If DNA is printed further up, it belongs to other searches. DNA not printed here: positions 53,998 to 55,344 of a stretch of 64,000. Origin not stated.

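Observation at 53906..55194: AT-rich single-gene insertion that truncates a metallophosphoesterase gene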

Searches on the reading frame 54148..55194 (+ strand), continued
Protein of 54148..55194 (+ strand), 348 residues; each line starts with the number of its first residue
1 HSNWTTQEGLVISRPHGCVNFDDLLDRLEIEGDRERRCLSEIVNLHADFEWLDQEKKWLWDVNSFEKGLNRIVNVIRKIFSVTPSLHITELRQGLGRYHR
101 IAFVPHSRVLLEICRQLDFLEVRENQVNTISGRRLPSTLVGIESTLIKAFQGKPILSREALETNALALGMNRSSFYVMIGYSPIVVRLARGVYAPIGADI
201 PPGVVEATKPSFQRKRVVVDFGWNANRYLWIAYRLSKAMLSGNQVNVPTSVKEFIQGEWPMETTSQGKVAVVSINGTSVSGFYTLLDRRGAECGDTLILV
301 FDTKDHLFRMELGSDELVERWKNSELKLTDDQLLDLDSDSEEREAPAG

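Call 51: find_encoding_contigs(protein=P0127, flank=10000, max_places=3)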
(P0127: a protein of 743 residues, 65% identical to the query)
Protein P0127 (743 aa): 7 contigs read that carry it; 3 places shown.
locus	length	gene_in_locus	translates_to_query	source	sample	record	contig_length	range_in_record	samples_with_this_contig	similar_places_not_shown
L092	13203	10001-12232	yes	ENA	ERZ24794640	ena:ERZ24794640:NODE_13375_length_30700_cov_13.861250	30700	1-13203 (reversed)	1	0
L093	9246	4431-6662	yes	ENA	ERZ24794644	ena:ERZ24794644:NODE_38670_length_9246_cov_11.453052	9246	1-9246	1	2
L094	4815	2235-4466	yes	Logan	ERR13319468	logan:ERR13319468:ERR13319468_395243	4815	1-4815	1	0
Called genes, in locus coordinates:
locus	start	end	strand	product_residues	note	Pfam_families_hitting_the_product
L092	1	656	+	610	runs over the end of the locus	PF20423:AceK_regulatory, PF06315:AceK_kinase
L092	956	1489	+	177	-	-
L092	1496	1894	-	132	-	PF01641:SelR, PF24046:At4g08330 (faint)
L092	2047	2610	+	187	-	PF04344:CheZ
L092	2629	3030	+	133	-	PF00072:Response_reg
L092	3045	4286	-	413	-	PF02771:Acyl-CoA_dh_N, PF02770:Acyl-CoA_dh_M, PF00441:Acyl-CoA_dh_1, PF08028:Acyl-CoA_dh_2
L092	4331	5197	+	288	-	PF02668:TauD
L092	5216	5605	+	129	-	PF00072:Response_reg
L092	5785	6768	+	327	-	PF00589:Phage_integrase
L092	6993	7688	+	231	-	-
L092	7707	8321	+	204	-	-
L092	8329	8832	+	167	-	PF02518:HATPase_c (weak), PF13589:HATPase_c_3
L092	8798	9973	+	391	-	-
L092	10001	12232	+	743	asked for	PF03118:RNA_pol_A_CTD, PF04545:Sigma70_r4 (faint), PF03118:RNA_pol_A_CTD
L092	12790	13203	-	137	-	?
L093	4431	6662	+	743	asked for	PF03118:RNA_pol_A_CTD, PF04545:Sigma70_r4 (faint), PF03118:RNA_pol_A_CTD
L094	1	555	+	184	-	?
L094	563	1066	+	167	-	PF02518:HATPase_c (weak), PF13589:HATPase_c_3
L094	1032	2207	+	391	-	-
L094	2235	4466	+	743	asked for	PF03118:RNA_pol_A_CTD, PF04545:Sigma70_r4 (faint), PF03118:RNA_pol_A_CTD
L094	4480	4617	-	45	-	-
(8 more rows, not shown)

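Call 57: fold_search(model_id=the predicted structure, library=pdb)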
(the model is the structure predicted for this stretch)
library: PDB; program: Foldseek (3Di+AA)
matches with E <= 10: 320; with E <= 0.001: 0
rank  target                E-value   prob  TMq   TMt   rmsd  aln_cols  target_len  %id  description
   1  6j9b_A                7.0e-03  1.00  0.19  0.54   5.0       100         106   11  Arabidopsis FUS3-DNA complex (released 2019-05-29)
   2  7et6_D                8.7e-03  1.00  0.19  0.52   3.6        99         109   13  Crystal structure of Arabidopsis TEM1 B3-DNA complex (released 2021-09-15)
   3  6fas_A                1.4e-02  1.00  0.19  0.52   4.6       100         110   10  Crystal structure of VAL1 B3 domain in complex with cognate DNA (released 2018-04-18)
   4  6j9c_A                1.7e-02  1.00  0.19  0.50   5.2       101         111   14  Crystal structure of Arabidopsis thaliana transcription factor LEC2-DNA complex (released 2019-05-29)
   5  5yzy_C                2.0e-02  1.00  0.19  0.52   4.7       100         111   11  AtVAL1 B3 domain in complex with 13bp-DNA (released 2018-05-02)
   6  6ycq_A                2.0e-02  0.99  0.19  0.19  12.3       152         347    8  Crystal structure of the DNA binding domain of Arabidopsis thaliana Auxin Response Factor 1 (AtARF1) in complex with H (released 2020-09-09)
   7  4ldv                  2.1e-02  0.33  0.09  0.10  18.0       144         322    8  Crystal structure of the DNA binding domain of A. thailana auxin response factor 1 (released 2014-02-12)
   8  6j9c_D                2.8e-02  1.00  0.19  0.51   5.1       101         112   12  Crystal structure of Arabidopsis thaliana transcription factor LEC2-DNA complex (released 2019-05-29)
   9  4ldy_A                3.5e-02  0.28  0.11  0.12  18.8       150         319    6  Crystal structure of the DNA binding domain of the G245A mutant of arabidopsis thaliana auxin reponse factor 1 (released 2014-02-12)
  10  6ycq_B                4.7e-02  0.96  0.19  0.19  12.4       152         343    8  Crystal structure of the DNA binding domain of Arabidopsis thaliana Auxin Response Factor 1 (AtARF1) in complex with H (released 2020-09-09)
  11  4ldx_B                6.6e-02  0.94  0.19  0.19  12.4       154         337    9  Crystal structure of the DNA binding domain of arabidopsis thaliana auxin response factor 1 (ARF1) in complex with pro (released 2014-02-12)
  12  4ldx_A                8.2e-02  0.92  0.19  0.19  12.4       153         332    9  Crystal structure of the DNA binding domain of arabidopsis thaliana auxin response factor 1 (ARF1) in complex with pro (released 2014-02-12)
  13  6j9a_A                1.2e-01  0.99  0.19  0.55   4.5       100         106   10  Crystal structure of Arabidopsis thaliana VAL1 in complex with FLC DNA fragment (released 2019-05-29)
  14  5os9_A                1.2e-01  0.98  0.19  0.50   4.5       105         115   10  Structure of the B3 DNA-Binding Domain of NGA1 (released 2018-09-05)
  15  6wds_L                2.8e-01  0.07  0.09  0.20  11.7       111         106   15  Enterovirus D68 in complex with human monoclonal antibody EV68-159 (released 2020-07-15)
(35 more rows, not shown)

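Call 58: list_cluster_members(proteins=[P0185, P0186, P0197, P0228, P0229, P0225, P0272, P0222, P0193, P0147])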
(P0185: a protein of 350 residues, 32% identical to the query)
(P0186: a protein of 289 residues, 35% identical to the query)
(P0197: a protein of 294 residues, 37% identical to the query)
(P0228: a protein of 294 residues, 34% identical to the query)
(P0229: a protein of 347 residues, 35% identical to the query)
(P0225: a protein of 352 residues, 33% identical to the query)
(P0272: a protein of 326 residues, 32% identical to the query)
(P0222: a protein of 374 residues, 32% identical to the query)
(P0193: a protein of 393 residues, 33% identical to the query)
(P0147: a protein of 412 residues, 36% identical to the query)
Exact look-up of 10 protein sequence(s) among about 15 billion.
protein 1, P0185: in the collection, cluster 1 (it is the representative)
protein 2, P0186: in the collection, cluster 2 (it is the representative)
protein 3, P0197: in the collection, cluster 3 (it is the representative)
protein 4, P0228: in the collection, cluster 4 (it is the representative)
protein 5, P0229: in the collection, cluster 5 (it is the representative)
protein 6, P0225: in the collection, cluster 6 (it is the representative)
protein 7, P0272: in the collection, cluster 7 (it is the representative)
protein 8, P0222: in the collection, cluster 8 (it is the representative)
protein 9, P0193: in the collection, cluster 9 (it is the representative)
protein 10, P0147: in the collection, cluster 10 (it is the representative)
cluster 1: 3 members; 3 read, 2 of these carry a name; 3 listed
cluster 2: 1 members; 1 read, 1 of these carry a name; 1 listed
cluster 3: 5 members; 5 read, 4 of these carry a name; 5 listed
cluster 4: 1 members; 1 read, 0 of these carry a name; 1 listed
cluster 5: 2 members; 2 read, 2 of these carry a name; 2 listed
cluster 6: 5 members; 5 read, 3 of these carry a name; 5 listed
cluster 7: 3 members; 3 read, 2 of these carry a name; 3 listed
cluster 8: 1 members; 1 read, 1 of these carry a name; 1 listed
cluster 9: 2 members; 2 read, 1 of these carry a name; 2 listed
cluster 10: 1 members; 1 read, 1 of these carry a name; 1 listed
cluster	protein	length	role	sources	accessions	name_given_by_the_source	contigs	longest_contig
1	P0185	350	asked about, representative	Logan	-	-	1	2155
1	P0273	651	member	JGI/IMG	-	hypothetical protein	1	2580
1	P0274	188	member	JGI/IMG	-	hypothetical protein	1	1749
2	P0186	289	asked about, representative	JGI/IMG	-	hypothetical protein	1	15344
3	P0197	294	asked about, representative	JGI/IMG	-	hypothetical protein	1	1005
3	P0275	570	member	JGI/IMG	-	hypothetical protein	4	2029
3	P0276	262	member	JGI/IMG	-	hypothetical protein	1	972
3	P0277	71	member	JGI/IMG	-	NADPH-dependent curcumin reductase CurA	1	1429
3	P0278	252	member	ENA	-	-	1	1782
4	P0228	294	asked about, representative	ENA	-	-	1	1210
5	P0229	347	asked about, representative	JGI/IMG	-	hypothetical protein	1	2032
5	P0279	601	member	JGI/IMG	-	hypothetical protein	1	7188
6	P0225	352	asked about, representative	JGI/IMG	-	hypothetical protein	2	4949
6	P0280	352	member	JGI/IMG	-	hypothetical protein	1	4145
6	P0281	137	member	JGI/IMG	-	hypothetical protein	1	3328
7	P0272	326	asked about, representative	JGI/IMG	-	hypothetical protein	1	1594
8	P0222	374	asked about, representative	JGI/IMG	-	hypothetical protein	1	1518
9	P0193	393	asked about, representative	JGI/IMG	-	hypothetical protein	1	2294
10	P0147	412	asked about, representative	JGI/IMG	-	hypothetical protein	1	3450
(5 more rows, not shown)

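Call 60: find_encoding_contigs(protein=P0186, flank=6000, max_places=2)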
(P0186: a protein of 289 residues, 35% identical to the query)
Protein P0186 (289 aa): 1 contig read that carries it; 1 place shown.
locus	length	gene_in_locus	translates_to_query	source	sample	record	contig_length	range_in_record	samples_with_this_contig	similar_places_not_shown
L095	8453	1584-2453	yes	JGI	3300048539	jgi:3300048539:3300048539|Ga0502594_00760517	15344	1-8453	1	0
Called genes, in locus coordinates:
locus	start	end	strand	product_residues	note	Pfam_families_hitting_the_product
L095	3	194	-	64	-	?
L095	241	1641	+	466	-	PF13546:DDE_5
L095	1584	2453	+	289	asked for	-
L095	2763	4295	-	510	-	PF16697:Yop-YscD_cpl, PF00498:FHA, PF03816:LytR_cpsA_psr, PF13399:LytR_C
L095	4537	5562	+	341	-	PF00389:2-Hacid_dh, PF02826:2-Hacid_dh_C, PF03446:NAD_binding_2 (weak)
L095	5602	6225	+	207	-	PF00881:Nitroreductase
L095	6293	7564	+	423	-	PF00083:Sugar_tr (weak), PF07690:MFS_1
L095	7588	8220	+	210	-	PF14114:DUF4286 (weak)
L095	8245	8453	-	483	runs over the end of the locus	PF00171:Aldedh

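Call 61: find_encoding_contigs(protein=P0225, flank=5000, max_places=2)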
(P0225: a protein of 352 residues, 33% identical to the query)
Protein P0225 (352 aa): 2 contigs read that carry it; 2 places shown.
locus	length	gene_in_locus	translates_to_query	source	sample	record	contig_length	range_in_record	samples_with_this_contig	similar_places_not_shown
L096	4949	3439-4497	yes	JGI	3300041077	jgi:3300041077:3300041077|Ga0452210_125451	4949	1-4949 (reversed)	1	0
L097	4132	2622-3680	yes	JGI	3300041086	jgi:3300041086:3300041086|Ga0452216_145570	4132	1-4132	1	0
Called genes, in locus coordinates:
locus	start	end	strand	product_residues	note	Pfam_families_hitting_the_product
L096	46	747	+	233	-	PF13635:DUF4143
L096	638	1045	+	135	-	PF13635:DUF4143 (weak)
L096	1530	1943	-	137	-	-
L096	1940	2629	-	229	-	-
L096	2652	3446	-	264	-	-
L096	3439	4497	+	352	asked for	-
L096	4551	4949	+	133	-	?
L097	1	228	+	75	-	?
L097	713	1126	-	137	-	-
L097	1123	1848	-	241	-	-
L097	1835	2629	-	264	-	-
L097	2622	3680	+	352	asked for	-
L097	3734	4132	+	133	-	?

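Call 73: find_homologous_proteins(query=A1, max_evalue=1e-10)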
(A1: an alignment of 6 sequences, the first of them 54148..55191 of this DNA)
Query A1 (6 sequences) (348 aa, profile of the alignment): 25 proteins with E <= 1e-10 among 8000 candidates.
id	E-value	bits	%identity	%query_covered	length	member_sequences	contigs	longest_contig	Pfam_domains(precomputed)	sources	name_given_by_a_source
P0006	2.3e-297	1005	29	94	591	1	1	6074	PF03118.22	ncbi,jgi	jgi:hypothetical protein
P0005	1.7e-294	996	31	89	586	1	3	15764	PF03118.22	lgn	-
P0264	3.1e-279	945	29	91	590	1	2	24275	PF03118.22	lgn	-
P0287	5.8e-267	905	30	89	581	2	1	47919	PF03118.22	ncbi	ncbi:MAG: DNA-directed RNA polymerase subunit alpha C-terminal domain-containing protein [Hyphomonad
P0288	1.0e-264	898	67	95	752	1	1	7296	PF03118.22,PF04545.23,PF26169.1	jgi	-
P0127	2.4e-264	896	65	90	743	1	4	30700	PF03118.22,PF04545.23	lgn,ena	-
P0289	3.3e-260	883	30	90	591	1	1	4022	PF03118.22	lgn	-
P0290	4.4e-254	862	85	93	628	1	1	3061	PF03118.22,PF04545.23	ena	-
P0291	4.2e-228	777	29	92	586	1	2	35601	PF03118.22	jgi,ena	-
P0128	5.1e-227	773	53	94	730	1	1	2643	PF03118.22,PF04545.23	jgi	jgi:hypothetical protein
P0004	1.8e-221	755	63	50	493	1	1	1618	PF03118.22,PF04545.23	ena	-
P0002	3.9e-196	671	62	94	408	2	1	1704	-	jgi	jgi:hypothetical protein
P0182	3.3e-180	618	33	90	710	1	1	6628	PF03118.22,PF04545.23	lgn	-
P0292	7.4e-179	614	30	96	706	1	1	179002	PF03118.22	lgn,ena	-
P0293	2.9e-176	605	32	91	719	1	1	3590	PF03118.22,PF04545.23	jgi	jgi:hypothetical protein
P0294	1.5e-163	563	56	95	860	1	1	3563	PF02518.32,PF13589.13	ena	-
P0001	2.8e-144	500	100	83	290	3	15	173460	-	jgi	-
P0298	2.2e-47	180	26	50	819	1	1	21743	PF03118.22,PF26169.1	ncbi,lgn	-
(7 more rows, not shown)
